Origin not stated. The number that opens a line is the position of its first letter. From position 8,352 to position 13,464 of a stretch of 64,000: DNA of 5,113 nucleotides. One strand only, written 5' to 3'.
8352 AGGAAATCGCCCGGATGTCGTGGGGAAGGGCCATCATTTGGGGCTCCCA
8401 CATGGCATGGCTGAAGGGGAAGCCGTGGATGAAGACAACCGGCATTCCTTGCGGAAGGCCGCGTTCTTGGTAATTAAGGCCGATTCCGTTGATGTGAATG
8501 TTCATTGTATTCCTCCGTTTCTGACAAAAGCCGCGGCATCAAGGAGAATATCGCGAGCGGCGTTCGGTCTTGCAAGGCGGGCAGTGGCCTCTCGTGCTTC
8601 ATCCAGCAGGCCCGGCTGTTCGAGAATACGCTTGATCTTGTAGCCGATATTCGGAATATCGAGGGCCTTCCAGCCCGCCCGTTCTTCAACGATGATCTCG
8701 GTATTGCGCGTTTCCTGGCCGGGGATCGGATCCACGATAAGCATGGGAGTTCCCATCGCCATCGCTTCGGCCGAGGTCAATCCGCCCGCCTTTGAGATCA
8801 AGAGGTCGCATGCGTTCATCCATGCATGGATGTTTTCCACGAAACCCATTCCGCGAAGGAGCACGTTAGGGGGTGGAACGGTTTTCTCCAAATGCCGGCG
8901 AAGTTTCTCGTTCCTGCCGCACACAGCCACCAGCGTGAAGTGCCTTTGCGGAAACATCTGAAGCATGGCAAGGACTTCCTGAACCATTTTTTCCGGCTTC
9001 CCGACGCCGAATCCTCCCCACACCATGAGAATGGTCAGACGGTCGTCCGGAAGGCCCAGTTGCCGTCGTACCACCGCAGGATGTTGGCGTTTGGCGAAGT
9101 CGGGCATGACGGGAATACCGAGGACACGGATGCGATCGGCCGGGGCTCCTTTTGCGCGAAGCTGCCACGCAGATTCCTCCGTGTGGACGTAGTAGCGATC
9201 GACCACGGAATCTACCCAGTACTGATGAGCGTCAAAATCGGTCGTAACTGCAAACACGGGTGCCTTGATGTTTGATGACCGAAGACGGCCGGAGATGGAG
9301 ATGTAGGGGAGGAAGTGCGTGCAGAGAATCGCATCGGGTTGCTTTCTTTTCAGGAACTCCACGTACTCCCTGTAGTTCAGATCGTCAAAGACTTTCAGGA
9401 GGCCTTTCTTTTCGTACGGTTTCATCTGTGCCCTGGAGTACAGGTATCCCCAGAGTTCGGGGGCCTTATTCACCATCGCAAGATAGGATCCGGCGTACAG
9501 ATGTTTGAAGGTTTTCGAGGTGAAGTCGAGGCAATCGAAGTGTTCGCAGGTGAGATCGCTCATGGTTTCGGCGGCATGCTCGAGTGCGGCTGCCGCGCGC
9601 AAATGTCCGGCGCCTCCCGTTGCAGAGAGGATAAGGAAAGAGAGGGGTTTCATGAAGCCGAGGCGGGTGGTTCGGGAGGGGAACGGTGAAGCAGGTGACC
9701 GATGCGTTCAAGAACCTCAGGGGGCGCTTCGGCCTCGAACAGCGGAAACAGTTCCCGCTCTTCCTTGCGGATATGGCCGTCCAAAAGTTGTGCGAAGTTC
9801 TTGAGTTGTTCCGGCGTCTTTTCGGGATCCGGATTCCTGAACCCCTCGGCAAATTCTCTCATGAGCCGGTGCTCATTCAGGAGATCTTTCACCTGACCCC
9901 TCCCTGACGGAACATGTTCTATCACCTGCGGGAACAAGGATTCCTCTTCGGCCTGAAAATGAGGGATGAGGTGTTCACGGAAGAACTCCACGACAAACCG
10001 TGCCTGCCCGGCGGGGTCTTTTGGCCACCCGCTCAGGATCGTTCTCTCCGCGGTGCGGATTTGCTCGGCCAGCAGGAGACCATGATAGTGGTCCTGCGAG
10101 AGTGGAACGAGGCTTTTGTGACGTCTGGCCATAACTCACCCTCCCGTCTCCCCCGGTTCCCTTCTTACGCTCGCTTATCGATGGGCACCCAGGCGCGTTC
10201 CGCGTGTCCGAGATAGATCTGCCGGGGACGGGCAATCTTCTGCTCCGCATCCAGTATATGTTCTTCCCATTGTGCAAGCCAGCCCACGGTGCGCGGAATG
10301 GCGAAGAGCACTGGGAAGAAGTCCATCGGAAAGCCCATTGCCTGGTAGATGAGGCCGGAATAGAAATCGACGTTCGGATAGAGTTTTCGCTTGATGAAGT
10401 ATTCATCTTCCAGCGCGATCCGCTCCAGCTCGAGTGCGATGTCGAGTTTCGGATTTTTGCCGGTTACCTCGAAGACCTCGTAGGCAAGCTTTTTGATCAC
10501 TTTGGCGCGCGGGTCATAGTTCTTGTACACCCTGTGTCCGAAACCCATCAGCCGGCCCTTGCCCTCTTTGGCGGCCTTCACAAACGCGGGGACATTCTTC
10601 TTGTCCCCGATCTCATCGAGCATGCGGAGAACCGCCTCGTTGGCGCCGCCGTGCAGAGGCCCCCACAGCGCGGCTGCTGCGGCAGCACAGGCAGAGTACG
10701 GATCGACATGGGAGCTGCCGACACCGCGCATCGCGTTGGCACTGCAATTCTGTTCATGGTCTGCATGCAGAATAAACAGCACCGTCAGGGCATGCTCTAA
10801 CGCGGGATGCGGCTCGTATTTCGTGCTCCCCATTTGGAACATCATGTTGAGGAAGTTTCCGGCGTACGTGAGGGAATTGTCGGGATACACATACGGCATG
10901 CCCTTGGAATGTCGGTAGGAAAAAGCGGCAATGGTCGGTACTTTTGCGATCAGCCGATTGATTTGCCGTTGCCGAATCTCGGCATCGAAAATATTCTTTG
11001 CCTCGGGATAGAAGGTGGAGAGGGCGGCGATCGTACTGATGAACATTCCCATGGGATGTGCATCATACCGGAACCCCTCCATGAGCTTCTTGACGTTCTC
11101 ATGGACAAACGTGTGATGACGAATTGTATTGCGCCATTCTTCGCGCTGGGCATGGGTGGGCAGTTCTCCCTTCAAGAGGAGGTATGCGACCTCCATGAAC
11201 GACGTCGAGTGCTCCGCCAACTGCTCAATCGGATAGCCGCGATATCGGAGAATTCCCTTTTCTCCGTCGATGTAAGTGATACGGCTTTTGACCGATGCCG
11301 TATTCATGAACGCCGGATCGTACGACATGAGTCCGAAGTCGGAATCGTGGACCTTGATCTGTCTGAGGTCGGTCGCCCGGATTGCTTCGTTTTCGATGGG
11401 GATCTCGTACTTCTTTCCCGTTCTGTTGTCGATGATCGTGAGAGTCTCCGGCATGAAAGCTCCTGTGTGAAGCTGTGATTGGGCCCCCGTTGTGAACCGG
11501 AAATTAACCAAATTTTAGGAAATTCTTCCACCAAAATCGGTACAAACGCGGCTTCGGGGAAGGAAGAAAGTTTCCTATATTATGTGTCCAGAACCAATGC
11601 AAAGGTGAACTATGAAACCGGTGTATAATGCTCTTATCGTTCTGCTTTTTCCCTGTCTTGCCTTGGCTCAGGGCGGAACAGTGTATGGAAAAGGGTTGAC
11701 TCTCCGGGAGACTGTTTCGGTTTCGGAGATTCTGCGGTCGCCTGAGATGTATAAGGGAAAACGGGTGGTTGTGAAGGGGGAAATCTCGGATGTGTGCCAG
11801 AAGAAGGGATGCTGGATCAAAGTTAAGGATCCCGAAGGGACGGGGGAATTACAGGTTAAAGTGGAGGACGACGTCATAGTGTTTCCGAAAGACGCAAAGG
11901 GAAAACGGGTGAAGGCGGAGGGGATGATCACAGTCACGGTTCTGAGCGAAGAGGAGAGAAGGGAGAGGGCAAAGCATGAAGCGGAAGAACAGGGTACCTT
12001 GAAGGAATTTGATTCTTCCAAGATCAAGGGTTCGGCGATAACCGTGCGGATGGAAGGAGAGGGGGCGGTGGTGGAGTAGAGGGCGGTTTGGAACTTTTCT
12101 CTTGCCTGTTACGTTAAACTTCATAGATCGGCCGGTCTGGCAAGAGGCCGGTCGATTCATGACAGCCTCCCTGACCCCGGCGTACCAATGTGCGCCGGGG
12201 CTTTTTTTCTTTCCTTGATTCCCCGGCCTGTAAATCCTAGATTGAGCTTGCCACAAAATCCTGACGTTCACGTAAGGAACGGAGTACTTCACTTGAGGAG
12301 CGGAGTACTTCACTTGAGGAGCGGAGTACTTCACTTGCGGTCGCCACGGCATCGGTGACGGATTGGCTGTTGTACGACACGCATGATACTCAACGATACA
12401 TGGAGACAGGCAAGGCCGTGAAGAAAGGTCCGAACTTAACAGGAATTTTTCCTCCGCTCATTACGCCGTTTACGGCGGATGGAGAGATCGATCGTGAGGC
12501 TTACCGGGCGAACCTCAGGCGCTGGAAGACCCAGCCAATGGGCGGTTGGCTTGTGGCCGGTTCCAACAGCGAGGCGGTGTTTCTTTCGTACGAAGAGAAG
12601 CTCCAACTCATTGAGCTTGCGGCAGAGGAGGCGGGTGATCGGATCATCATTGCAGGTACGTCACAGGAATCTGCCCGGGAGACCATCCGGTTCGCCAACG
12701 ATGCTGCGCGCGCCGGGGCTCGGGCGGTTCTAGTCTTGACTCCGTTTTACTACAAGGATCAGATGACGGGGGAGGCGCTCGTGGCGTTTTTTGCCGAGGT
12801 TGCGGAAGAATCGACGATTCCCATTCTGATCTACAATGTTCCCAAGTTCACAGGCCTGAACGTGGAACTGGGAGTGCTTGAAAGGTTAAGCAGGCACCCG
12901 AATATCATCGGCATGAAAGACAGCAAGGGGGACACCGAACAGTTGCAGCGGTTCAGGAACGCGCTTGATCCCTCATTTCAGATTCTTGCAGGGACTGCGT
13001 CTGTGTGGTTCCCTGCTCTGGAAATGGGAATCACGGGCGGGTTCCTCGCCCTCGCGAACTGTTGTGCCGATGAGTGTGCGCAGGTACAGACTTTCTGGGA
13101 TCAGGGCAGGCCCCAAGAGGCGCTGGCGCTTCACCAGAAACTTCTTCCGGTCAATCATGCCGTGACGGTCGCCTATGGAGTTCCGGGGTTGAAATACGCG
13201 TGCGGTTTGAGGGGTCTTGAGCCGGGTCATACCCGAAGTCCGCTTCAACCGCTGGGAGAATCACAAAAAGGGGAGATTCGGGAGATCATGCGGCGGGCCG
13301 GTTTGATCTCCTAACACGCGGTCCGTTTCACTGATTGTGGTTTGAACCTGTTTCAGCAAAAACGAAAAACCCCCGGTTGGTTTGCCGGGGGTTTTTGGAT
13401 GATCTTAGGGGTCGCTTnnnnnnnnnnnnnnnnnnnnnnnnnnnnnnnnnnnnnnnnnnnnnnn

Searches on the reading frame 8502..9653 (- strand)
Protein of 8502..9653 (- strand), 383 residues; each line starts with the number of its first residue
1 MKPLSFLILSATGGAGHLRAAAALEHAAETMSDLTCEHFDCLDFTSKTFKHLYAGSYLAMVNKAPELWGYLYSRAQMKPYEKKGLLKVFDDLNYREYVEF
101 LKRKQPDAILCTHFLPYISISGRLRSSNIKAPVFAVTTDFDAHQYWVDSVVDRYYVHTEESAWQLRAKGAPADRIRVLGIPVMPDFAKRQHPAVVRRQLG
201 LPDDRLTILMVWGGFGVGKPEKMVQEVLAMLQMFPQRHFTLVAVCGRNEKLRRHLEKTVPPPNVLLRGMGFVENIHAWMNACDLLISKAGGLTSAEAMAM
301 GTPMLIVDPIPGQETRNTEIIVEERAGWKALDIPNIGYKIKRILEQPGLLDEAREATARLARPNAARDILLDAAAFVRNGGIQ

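Call 75: search_protein_families(library=pfam, proteins=[window:8502-9653:-], max_evalue=0.00001)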
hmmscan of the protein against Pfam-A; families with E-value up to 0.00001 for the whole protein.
window:8502-9653:- (383 aa): 5 families
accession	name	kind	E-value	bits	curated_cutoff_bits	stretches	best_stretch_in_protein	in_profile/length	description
PF06925.17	MGDG_synth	-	4.7e-25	89.1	25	1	17-182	1-169/169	Monogalactosyldiacylglycerol (MGDG) synthase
PF00534.26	Glycos_transf_1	-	7e-07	29.4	26.4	1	196-314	6-128/172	Glycosyl transferases group 1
PF02350.25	Epimerase_2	-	9.3e-07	28.5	30.6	1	145-369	117-342/347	UDP-N-acetylglucosamine 2-epimerase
PF04101.22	Glyco_tran_28_C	-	1.1e-06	29.2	22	1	221-311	12-100/166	Glycosyltransferase family 28 C-terminal domain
PF13692.12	Glyco_trans_1_4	-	6.5e-06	26.9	27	0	222-324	15-126/142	Glycosyl transferases group 1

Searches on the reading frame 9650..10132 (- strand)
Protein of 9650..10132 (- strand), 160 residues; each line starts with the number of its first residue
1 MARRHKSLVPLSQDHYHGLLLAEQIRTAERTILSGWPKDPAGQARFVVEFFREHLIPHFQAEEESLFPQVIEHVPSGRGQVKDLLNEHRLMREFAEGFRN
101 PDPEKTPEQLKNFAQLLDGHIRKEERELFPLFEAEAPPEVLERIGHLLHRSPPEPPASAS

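Call 75: search_protein_families(library=pfam, proteins=[window:9650-10132:-], max_evalue=0.00001)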
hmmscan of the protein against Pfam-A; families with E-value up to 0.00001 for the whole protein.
window:9650-10132:- (160 aa): 1 family
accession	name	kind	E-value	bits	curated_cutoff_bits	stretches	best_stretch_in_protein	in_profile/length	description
PF01814.28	Hemerythrin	-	5.5e-18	66.1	25.3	1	22-131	17-126/127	Hemerythrin HHE cation binding domain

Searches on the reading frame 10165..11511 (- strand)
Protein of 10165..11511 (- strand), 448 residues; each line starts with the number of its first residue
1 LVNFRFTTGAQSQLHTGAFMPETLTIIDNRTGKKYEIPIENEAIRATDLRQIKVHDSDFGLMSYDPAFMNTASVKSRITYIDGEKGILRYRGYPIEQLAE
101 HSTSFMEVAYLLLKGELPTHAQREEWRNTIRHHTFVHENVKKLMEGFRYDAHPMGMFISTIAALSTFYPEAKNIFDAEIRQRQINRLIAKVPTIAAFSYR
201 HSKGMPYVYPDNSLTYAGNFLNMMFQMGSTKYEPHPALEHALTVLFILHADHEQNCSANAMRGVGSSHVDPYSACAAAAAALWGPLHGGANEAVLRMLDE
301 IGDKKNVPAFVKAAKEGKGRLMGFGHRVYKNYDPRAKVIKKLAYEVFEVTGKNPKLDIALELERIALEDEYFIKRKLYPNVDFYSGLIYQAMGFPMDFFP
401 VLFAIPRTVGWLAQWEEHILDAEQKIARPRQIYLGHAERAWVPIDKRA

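Call 75: search_protein_families(library=pfam, proteins=[window:10165-11511:-], max_evalue=0.00001)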
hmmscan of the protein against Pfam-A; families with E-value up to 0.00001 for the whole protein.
window:10165-11511:- (448 aa): 1 family
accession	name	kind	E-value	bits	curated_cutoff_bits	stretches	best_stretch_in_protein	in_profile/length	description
PF00285.26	Citrate_synt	-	3.1e-140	467.7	27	1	68-430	2-357/357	Citrate synthase, C-terminal domain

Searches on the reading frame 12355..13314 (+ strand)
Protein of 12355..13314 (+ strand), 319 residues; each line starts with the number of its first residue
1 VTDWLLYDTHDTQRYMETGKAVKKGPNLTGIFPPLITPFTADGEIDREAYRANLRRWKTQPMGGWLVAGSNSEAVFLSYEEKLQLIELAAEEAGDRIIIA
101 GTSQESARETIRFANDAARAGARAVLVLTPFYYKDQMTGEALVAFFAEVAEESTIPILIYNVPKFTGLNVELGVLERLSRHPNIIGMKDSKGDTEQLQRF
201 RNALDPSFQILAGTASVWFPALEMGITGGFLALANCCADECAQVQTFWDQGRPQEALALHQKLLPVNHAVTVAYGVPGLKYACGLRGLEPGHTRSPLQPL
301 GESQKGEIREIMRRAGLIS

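Call 75: search_protein_families(library=pfam, proteins=[window:12355-13314:+], max_evalue=0.00001)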
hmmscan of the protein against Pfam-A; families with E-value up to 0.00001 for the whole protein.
window:12355-13314:+ (319 aa): 1 family
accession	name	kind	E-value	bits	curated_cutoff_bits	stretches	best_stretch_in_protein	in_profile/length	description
PF00701.28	DHDPS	-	3.4e-57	193.8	22.1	1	28-313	2-287/289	Dihydrodipicolinate synthetase family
